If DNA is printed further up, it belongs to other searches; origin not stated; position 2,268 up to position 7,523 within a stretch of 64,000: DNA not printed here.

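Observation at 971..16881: Pair of giant multicopper oxidases in a haem/copper/envelope-stress neighbourhood: candidate periplasmic metal-oxidation module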

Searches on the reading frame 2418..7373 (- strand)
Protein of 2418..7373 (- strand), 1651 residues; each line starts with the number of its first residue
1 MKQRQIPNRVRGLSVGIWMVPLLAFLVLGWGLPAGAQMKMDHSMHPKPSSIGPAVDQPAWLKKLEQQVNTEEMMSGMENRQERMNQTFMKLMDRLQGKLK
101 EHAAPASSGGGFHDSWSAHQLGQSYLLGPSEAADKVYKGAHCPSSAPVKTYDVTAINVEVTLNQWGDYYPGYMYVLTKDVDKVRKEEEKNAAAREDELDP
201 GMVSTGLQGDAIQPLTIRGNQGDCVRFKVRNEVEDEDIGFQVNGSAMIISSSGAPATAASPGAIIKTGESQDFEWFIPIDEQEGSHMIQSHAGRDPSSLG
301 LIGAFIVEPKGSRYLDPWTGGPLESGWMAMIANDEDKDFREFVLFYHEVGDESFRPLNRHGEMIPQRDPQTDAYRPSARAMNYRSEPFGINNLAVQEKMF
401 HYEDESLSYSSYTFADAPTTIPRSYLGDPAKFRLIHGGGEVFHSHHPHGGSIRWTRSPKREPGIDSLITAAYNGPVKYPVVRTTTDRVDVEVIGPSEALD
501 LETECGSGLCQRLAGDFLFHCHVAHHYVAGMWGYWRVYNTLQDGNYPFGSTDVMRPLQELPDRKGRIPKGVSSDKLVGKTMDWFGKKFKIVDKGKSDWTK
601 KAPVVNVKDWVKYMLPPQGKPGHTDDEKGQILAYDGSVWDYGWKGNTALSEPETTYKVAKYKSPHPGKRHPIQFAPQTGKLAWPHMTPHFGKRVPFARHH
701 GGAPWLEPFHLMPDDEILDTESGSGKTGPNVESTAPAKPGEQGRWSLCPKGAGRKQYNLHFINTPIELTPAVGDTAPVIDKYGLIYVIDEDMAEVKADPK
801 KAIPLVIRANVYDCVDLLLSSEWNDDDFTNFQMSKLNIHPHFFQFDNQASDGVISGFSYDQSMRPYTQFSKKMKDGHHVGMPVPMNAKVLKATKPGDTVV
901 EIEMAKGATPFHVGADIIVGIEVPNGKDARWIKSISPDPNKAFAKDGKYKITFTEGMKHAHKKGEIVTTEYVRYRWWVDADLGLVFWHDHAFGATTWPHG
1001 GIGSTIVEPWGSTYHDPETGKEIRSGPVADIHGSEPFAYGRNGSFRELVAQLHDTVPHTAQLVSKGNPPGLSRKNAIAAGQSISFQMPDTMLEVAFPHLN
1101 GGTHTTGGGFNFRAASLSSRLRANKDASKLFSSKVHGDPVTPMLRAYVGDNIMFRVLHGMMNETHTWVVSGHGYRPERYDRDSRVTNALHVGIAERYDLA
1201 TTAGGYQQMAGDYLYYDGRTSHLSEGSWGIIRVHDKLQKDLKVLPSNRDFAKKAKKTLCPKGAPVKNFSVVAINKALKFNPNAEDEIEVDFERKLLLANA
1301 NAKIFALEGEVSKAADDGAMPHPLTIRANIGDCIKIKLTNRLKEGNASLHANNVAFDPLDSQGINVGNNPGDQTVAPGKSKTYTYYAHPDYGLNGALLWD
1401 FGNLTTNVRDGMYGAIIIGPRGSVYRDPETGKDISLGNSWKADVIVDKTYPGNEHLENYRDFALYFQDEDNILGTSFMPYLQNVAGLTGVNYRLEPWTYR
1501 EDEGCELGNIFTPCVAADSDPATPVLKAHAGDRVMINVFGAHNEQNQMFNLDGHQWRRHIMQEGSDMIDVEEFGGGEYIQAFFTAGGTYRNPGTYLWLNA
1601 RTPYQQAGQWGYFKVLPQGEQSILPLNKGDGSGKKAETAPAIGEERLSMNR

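Call 5: search_protein_families(library=pfam, proteins=[window:2418-7373:-], max_evalue=0.01)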
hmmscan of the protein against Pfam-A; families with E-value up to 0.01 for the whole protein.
window:2418-7373:- (1651 aa): 1 family
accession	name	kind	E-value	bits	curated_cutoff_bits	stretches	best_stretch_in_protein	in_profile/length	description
PF07732.21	Cu-oxidase_3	-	1.6e-16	60.9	21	2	1317-1421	21-117/119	Multicopper oxidase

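Call 7: search_protein_families(library=ncbifam, proteins=[window:2418-7373:-], max_evalue=0.01)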
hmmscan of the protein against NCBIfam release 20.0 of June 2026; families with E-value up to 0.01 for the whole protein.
window:2418-7373:- (1651 aa): 3 families
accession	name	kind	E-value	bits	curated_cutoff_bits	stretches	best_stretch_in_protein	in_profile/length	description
NF041487.1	copper_ox_MnxG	equivalog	7e-35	119.4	3100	3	1135-1251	1242-1366/1894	manganese-oxidizing multicopper oxidase MnxG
TIGR01480.1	copper_res_A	subfamily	3.2e-06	25.9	478.95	0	1295-1421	50-163/593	copper resistance system multicopper oxidase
TIGR03388.1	ascorbase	equivalog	0.00022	20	614.8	0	206-310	24-122/542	L-ascorbate oxidase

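Call 8: search_solved_structures(query=window:2418-7373:-, max_evalue=0.1, show_alignments=2)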
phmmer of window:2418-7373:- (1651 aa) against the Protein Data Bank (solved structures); distinct sequences matched with E-value up to 0.1: 9.
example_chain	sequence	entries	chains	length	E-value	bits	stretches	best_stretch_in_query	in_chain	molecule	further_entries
9bxa_A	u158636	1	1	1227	9.1e-98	331.6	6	150-564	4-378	MnxG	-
9ix9_A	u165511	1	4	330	4.4e-05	24.4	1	427-557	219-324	Two-Domain Laccase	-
8aip_A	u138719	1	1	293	4.5e-05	24.3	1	426-557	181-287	Two-Domain Laccase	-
4m3h_A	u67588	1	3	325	0.00013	22.8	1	427-546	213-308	Copper oxidase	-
4w1t_A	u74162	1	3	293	0.00045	21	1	426-546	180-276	Copper oxidase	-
5lm8_A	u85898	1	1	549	0.00063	20.5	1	1316-1452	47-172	'Multicopper oxidase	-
5lww_A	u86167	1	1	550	0.00063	20.5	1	1316-1452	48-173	Multicopper oxidase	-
4uah_A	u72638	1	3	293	0.0007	20.4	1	426-546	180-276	Copper oxidase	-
4uan_A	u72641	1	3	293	0.00078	20.2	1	427-546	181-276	Copper oxidase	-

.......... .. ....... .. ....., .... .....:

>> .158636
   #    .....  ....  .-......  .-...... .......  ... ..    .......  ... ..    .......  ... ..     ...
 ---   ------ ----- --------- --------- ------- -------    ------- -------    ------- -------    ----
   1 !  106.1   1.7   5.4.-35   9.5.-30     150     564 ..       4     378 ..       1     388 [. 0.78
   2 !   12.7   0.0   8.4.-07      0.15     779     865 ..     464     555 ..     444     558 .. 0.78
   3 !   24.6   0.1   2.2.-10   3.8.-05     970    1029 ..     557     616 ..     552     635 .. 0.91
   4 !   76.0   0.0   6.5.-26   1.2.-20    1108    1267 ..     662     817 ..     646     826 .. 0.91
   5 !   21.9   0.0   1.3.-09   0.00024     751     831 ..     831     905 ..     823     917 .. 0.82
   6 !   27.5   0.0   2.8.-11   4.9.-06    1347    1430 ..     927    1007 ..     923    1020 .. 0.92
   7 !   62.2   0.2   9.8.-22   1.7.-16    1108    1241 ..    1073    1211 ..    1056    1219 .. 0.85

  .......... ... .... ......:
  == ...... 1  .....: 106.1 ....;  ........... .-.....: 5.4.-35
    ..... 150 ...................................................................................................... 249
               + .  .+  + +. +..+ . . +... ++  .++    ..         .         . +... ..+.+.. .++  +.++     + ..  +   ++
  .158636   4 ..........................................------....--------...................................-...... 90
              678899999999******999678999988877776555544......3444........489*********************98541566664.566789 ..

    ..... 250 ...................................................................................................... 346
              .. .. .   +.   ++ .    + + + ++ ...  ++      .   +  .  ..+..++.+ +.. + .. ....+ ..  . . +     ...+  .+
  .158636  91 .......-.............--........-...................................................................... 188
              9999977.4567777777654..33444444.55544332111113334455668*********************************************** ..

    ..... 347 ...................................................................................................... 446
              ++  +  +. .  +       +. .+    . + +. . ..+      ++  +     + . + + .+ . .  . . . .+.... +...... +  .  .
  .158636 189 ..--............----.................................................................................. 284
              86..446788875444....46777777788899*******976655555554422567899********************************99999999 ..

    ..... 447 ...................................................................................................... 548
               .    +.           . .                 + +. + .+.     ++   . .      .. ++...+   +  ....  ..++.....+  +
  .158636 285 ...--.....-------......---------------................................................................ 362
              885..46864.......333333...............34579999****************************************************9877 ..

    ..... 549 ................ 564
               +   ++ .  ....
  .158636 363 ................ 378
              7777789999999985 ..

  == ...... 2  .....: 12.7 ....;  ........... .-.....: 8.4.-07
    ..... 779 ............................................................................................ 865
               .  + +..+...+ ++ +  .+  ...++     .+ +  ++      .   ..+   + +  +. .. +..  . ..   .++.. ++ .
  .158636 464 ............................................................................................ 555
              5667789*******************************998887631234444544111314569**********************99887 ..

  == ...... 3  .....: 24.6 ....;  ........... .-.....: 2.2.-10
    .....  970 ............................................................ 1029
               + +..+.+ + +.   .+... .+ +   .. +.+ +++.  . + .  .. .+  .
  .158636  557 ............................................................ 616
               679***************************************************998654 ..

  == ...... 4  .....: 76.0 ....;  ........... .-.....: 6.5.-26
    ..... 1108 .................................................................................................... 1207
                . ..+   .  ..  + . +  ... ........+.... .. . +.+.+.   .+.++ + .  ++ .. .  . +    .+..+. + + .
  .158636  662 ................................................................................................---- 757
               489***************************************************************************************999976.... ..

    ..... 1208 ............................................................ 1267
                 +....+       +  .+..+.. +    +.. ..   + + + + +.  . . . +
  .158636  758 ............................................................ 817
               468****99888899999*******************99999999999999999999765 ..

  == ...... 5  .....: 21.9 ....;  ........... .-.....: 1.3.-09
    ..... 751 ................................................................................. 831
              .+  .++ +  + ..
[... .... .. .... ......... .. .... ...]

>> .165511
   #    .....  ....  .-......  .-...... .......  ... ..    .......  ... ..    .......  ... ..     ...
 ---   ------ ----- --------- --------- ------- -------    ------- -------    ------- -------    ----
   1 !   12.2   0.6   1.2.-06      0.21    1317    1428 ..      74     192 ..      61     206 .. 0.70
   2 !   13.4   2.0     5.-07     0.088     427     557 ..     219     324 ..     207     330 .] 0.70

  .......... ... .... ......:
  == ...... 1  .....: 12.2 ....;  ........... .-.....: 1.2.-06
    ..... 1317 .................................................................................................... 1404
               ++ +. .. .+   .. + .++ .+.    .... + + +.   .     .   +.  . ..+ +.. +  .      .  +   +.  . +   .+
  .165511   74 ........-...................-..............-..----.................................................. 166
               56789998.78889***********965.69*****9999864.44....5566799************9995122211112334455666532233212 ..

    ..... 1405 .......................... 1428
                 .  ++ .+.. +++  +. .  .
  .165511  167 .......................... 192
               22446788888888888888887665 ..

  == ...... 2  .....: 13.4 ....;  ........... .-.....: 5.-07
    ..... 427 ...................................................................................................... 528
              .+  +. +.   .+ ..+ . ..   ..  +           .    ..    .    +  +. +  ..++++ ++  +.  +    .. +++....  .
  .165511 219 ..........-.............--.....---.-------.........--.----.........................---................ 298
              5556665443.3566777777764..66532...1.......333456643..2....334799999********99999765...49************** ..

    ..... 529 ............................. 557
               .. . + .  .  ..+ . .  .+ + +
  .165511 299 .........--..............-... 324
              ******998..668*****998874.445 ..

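Call 10: find_homologous_proteins(query=window:2418-7373:-)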
Query window:2418-7373:- (1651 aa): 797 proteins with E <= 0.001 among 8000 candidates; the best 120 are listed.
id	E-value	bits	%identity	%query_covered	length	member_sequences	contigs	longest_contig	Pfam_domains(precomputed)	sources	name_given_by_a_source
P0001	0.0e+0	3942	100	100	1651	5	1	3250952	PF07732.22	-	-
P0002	0.0e+0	3365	86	99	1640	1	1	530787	PF07732.22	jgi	jgi:hypothetical protein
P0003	0.0e+0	3353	85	99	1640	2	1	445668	PF07732.22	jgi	jgi:hypothetical protein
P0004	0.0e+0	3339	84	99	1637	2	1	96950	PF07732.22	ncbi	ncbi:MAG: multicopper oxidase domain-containing protein [Nitrospinaceae bacterium]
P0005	0.0e+0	3337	84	100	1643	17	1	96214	PF07732.22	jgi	jgi:FtsP/CotA-like multicopper oxidase with cupredoxin domain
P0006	0.0e+0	3334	84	99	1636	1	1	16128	PF07732.22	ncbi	-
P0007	0.0e+0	3303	84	99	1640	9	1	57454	PF07732.22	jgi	jgi:hypothetical protein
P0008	0.0e+0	3300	84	99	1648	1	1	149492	PF07732.22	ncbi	-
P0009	0.0e+0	3299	83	99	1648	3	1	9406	PF07732.22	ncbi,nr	ncbi:MAG: hypothetical protein IIB46_00065 [Nitrospinae bacterium]|nr:hypothetical protein [Nitrospi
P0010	0.0e+0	3278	84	97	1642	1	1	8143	PF07732.22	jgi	-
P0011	0.0e+0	3276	83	99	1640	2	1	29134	PF07732.22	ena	-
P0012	0.0e+0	3265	84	97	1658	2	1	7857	PF07732.22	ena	-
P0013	0.0e+0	3264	82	99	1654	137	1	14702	PF07732.22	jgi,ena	-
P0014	0.0e+0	3254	83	99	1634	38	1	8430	PF07732.22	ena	-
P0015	0.0e+0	3246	82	100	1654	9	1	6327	PF07732.22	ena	-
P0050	0.0e+0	3118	80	97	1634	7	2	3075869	PF07732.22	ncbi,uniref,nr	ncbi:conserved exported hypothetical protein, putative Multicopper oxidase [Nitrospina gracilis 3/21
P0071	0.0e+0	2339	61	98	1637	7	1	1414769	PF07731.21,PF07732.22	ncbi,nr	ncbi:MAG: multicopper oxidase domain-containing protein [Candidatus Manganitrophus sp. SA1]|nr:multi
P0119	0.0e+0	2086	56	99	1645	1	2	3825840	PF07732.22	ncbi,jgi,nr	ncbi:MAG TPA: hypothetical protein VNK46_09780 [Nitrospiraceae bacterium]|jgi:FtsP/CotA-like multico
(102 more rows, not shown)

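Call 15: find_encoding_contigs(protein=P0001, flank=10000, max_places=3)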
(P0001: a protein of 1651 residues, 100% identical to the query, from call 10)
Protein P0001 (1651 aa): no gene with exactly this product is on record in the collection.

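Call 16: find_encoding_contigs(protein=P0050, flank=10000, max_places=3)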
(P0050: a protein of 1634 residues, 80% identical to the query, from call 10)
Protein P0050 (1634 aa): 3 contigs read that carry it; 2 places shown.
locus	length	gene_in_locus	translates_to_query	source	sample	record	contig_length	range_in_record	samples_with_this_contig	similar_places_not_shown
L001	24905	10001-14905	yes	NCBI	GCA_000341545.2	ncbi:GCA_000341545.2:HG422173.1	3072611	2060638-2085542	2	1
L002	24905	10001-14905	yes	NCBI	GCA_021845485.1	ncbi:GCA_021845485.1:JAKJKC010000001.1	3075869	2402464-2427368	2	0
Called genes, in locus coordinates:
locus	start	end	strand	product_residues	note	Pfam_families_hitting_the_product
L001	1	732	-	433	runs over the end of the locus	PF01595:CNNM, PF00571:CBS (weak), PF03471:CorC_HlyC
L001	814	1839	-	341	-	PF00586:AIRS, PF02769:AIRS_C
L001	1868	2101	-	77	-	-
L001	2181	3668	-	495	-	PF02696:SelO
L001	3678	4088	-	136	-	PF00571:CBS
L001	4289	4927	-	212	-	PF07603:Lcl_C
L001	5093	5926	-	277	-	PF02146:SIR2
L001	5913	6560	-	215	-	PF01966:HD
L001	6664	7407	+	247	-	PF02361:CbiQ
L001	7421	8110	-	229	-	PF01507:PAPS_reduct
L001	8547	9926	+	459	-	PF00089:Trypsin, PF13365:Trypsin_2, PF00595:PDZ (weak), PF13180:PDZ_2, PF17820:PDZ_6 (weak), PF00595:PDZ, PF13180:PDZ_2, PF17820:PDZ_6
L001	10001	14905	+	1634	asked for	PF07732:Cu-oxidase_3 (faint)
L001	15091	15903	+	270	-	PF13620:CarboxypepD_reg, PF14686:fn3_3 (weak)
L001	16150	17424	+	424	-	PF02433:FixO (faint), PF00034:Cytochrom_C, PF13442:Cytochrome_CBB3, PF00034:Cytochrom_C (weak)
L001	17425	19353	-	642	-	PF00034:Cytochrom_C (weak), PF13442:Cytochrome_CBB3, PF00034:Cytochrom_C, PF13442:Cytochrome_CBB3, PF00034:Cytochrom_C, PF09459:EB_dh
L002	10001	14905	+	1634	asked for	PF07732:Cu-oxidase_3 (faint)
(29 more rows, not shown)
